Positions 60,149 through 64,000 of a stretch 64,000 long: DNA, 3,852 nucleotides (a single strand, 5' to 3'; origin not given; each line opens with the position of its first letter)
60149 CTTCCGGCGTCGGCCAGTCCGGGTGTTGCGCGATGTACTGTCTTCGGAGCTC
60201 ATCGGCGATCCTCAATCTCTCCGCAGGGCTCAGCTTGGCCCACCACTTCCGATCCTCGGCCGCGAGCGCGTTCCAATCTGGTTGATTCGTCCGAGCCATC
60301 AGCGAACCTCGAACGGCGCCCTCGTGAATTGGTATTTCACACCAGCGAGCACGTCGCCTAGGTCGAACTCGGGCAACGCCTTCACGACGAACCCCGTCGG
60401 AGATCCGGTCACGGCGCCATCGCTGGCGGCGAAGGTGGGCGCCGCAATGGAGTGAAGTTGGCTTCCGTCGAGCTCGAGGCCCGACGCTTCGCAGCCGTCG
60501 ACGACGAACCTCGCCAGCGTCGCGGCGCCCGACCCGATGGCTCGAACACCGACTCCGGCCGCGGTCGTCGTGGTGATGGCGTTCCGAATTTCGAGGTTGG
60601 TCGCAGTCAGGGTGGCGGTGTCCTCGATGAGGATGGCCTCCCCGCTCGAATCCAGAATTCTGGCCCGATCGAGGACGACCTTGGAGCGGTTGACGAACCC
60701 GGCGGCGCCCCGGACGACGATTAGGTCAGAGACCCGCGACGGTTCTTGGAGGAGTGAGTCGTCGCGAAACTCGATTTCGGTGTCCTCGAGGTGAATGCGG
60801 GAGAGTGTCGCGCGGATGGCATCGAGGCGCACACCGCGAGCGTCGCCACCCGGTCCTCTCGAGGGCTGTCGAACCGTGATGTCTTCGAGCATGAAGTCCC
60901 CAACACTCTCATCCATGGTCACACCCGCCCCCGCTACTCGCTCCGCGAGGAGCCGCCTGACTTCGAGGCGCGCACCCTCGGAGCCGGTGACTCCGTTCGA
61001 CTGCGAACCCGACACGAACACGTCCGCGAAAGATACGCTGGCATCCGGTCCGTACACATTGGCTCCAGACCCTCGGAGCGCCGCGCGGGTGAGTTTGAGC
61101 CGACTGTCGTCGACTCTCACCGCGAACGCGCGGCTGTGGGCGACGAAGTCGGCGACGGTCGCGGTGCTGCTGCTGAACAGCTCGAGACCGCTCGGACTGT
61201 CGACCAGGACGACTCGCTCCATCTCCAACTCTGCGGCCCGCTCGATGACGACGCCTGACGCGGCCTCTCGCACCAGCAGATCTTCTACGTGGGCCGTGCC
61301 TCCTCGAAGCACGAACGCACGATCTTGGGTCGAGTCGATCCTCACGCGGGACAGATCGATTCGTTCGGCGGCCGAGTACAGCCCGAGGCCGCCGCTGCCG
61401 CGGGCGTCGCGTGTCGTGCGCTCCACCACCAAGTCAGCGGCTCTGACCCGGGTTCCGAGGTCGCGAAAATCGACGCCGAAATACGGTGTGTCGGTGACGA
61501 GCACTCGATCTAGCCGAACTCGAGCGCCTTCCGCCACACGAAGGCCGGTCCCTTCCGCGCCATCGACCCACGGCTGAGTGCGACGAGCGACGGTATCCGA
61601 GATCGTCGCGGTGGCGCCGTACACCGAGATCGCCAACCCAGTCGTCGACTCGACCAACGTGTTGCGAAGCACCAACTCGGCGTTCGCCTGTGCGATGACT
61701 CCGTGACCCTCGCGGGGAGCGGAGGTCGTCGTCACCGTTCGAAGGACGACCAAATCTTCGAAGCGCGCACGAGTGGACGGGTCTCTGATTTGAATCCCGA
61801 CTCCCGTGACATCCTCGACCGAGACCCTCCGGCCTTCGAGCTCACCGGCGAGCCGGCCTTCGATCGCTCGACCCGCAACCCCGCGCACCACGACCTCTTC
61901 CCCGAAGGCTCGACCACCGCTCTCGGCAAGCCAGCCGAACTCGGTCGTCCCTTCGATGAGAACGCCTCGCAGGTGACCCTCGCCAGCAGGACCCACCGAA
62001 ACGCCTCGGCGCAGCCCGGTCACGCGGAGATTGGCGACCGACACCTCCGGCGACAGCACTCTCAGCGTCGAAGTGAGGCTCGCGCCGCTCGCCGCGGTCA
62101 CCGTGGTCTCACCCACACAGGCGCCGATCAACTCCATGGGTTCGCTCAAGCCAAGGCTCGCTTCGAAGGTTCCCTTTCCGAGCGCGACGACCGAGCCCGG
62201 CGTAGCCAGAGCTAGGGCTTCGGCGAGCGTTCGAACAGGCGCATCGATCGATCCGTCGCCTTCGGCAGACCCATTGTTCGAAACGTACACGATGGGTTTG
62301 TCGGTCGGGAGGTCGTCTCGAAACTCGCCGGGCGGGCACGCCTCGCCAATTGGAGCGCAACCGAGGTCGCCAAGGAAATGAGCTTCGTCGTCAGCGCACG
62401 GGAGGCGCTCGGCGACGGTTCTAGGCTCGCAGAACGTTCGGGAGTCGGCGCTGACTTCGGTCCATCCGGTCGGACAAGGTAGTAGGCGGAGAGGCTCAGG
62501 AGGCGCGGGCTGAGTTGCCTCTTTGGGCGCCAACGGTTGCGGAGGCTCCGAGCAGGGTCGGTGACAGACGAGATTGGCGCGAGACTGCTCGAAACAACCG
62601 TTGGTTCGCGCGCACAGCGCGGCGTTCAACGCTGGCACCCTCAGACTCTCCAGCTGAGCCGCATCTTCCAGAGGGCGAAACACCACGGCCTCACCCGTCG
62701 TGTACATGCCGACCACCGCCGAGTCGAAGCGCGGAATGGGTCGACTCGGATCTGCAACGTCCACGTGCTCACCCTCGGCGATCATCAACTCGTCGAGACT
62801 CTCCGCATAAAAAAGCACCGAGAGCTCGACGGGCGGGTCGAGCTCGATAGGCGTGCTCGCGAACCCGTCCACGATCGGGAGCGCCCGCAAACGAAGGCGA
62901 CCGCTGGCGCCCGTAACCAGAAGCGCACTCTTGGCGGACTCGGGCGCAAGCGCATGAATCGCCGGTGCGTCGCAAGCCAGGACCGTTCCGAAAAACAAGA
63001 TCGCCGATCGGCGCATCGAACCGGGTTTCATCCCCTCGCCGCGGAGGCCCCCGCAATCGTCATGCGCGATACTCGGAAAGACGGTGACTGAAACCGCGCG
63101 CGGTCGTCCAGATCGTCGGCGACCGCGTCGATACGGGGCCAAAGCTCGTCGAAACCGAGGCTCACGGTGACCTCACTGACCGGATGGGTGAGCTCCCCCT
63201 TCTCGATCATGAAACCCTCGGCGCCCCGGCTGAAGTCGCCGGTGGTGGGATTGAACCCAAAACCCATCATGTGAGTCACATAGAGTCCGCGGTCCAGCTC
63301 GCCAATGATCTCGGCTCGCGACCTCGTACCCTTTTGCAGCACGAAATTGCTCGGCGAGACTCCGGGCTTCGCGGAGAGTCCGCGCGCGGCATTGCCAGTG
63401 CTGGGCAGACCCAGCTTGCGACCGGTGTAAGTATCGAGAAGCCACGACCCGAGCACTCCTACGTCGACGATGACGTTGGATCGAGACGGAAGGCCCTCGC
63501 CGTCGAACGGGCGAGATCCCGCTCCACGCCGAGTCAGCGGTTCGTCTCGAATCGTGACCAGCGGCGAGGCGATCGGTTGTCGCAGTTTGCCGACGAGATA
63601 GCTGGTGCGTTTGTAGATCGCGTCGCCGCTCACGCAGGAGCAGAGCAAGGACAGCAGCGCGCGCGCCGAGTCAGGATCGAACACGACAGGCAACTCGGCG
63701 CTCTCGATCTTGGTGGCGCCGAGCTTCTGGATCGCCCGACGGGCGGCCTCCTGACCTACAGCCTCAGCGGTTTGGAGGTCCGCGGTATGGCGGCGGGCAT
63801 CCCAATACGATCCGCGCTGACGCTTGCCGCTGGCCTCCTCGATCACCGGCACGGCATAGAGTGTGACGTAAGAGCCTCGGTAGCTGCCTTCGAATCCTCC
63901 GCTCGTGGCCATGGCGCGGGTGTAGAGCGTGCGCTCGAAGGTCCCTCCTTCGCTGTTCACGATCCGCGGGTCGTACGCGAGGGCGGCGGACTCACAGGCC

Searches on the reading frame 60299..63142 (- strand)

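Call 28: search_protein_families(library=pfam, proteins=[window:60299-63142:-], max_evalue=0.0001)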
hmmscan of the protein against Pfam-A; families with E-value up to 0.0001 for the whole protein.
window:60299-63142:- (947 aa): 1 family
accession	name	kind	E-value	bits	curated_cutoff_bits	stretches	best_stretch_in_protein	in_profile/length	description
PF13229.12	Beta_helix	-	3.2e-08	33.8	25.9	0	475-617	21-149/158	Right handed beta helix region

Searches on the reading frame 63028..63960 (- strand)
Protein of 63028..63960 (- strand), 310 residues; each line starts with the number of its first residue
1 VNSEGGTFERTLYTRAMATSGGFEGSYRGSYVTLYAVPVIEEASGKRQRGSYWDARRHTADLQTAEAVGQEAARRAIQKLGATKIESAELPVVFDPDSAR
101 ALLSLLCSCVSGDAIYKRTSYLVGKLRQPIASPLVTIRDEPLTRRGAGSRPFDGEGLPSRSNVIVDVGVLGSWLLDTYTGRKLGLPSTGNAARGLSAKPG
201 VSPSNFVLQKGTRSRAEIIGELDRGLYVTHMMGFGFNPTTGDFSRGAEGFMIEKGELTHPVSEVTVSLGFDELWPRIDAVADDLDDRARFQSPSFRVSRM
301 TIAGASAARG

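Call 60: search_protein_families(library=pfam, proteins=[window:63028-63960:-], max_evalue=0.0001)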
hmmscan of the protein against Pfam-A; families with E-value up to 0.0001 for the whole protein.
window:63028-63960:- (310 aa): 2 families
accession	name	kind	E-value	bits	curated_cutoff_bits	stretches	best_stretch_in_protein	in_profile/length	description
PF19289.4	PmbA_TldD_3rd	-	3.2e-72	242.7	22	1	89-304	3-220/220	PmbA/TldA metallopeptidase C-terminal domain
PF19290.4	PmbA_TldD_2nd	-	3.1e-09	37.7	20.9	1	13-80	43-109/109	PmbA/TldA metallopeptidase central domain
